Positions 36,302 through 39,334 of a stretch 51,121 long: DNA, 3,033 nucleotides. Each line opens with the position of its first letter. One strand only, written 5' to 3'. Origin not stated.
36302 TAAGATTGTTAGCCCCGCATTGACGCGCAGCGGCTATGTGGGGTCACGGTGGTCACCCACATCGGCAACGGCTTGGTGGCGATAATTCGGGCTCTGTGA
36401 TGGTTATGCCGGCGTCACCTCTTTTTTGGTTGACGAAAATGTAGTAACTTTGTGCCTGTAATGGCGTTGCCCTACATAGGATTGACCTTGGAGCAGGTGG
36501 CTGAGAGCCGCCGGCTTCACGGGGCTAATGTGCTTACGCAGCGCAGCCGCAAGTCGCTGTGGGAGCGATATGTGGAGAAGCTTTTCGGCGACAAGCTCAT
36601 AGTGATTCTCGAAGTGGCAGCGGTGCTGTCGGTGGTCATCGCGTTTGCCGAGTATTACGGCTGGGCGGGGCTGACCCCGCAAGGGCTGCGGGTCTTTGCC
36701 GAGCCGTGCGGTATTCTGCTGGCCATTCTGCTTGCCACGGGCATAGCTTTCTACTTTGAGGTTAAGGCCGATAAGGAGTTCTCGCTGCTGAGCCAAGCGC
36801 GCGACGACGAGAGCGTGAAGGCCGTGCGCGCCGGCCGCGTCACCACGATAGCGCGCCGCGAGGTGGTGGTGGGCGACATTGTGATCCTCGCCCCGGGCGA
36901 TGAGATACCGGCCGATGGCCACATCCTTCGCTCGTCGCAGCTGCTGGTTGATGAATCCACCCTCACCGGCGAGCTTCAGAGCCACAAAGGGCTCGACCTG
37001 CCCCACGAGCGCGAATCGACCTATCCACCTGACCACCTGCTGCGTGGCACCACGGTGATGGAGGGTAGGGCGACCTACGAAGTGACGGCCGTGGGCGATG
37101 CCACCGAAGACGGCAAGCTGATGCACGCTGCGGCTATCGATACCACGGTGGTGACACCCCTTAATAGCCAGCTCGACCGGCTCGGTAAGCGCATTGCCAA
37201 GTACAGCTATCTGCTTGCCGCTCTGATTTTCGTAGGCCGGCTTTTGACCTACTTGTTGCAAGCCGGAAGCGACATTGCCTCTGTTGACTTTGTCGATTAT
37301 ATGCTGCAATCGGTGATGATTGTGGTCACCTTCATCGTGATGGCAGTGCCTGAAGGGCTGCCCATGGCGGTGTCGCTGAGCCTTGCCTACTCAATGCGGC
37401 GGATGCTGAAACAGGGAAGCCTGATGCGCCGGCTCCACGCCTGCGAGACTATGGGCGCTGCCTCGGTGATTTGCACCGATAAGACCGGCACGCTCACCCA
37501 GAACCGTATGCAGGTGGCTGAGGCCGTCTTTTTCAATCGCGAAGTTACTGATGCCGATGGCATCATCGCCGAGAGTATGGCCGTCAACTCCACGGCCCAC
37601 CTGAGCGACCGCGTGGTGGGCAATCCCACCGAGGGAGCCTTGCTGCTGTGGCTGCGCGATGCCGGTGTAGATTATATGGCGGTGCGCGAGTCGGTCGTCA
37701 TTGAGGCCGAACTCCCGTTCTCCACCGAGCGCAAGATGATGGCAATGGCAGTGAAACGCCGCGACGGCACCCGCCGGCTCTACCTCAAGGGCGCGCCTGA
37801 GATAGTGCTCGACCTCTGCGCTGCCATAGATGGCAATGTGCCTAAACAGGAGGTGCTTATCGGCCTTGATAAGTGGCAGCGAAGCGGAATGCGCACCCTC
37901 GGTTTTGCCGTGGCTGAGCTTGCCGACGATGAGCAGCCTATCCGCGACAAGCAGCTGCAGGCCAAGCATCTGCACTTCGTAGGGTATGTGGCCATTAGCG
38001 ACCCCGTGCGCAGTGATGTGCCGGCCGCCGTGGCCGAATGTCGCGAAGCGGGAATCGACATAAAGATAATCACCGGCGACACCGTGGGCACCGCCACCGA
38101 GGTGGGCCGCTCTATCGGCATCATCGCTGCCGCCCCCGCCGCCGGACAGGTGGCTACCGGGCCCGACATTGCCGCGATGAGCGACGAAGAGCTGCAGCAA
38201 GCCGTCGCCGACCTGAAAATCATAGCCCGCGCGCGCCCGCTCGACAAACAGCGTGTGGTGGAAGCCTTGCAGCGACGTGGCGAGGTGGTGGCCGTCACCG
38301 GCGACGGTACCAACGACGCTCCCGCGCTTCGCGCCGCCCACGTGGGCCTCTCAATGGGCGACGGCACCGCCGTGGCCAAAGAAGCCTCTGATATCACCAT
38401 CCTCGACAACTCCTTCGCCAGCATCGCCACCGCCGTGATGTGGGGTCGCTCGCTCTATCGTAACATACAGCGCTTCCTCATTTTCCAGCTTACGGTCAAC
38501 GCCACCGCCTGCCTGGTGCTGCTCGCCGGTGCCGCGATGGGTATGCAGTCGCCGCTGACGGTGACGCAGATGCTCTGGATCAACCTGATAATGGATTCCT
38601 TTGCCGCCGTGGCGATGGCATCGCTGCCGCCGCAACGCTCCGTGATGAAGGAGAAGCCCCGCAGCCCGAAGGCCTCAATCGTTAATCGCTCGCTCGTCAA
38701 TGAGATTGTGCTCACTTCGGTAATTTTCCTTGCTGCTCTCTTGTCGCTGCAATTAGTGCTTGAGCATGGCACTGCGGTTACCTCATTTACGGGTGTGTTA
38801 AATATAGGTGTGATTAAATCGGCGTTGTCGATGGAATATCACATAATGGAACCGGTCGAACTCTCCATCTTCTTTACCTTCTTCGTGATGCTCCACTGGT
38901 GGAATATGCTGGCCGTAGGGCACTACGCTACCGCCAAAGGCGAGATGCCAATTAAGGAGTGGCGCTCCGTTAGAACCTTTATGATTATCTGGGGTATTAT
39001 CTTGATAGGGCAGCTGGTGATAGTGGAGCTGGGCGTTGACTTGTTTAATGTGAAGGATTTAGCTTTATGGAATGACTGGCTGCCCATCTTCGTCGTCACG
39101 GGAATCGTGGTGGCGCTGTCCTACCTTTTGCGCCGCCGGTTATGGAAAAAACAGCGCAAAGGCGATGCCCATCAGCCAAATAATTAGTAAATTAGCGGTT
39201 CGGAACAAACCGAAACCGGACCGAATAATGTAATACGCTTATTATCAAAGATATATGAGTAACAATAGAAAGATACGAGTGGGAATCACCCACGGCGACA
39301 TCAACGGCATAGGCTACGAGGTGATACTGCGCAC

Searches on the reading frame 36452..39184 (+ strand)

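Call 11: search_protein_families(library=pfam, proteins=[window:36452-39184:+], max_evalue=0.001)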
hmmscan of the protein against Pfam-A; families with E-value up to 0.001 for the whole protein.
window:36452-39184:+ (911 aa): 6 families
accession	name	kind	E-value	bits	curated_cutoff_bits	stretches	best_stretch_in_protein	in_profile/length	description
PF00122.25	E1-E2_ATPase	-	2.7e-36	125.2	28.1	1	119-321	4-181/181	E1-E2 ATPase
PF00689.26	Cation_ATPase_C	-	1.3e-23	84.1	27.3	1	700-893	2-172/175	Cation transporting ATPase, C-terminus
PF13246.12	Cation_ATPase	-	5.1e-18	65.3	21.7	1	383-458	14-90/91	Cation transport ATPase (P-type)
PF00702.32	Hydrolase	-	3.5e-15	57.3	26.4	1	339-630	3-191/191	haloacid dehalogenase-like hydrolase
PF00690.31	Cation_ATPase_N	-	3.8e-08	33.3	20.4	1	10-60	20-69/69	Cation transporter/ATPase, N-terminus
PF08282.18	Hydrolase_3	-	2.7e-05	24.5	20.9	1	601-661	194-254/255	haloacid dehalogenase-like hydrolase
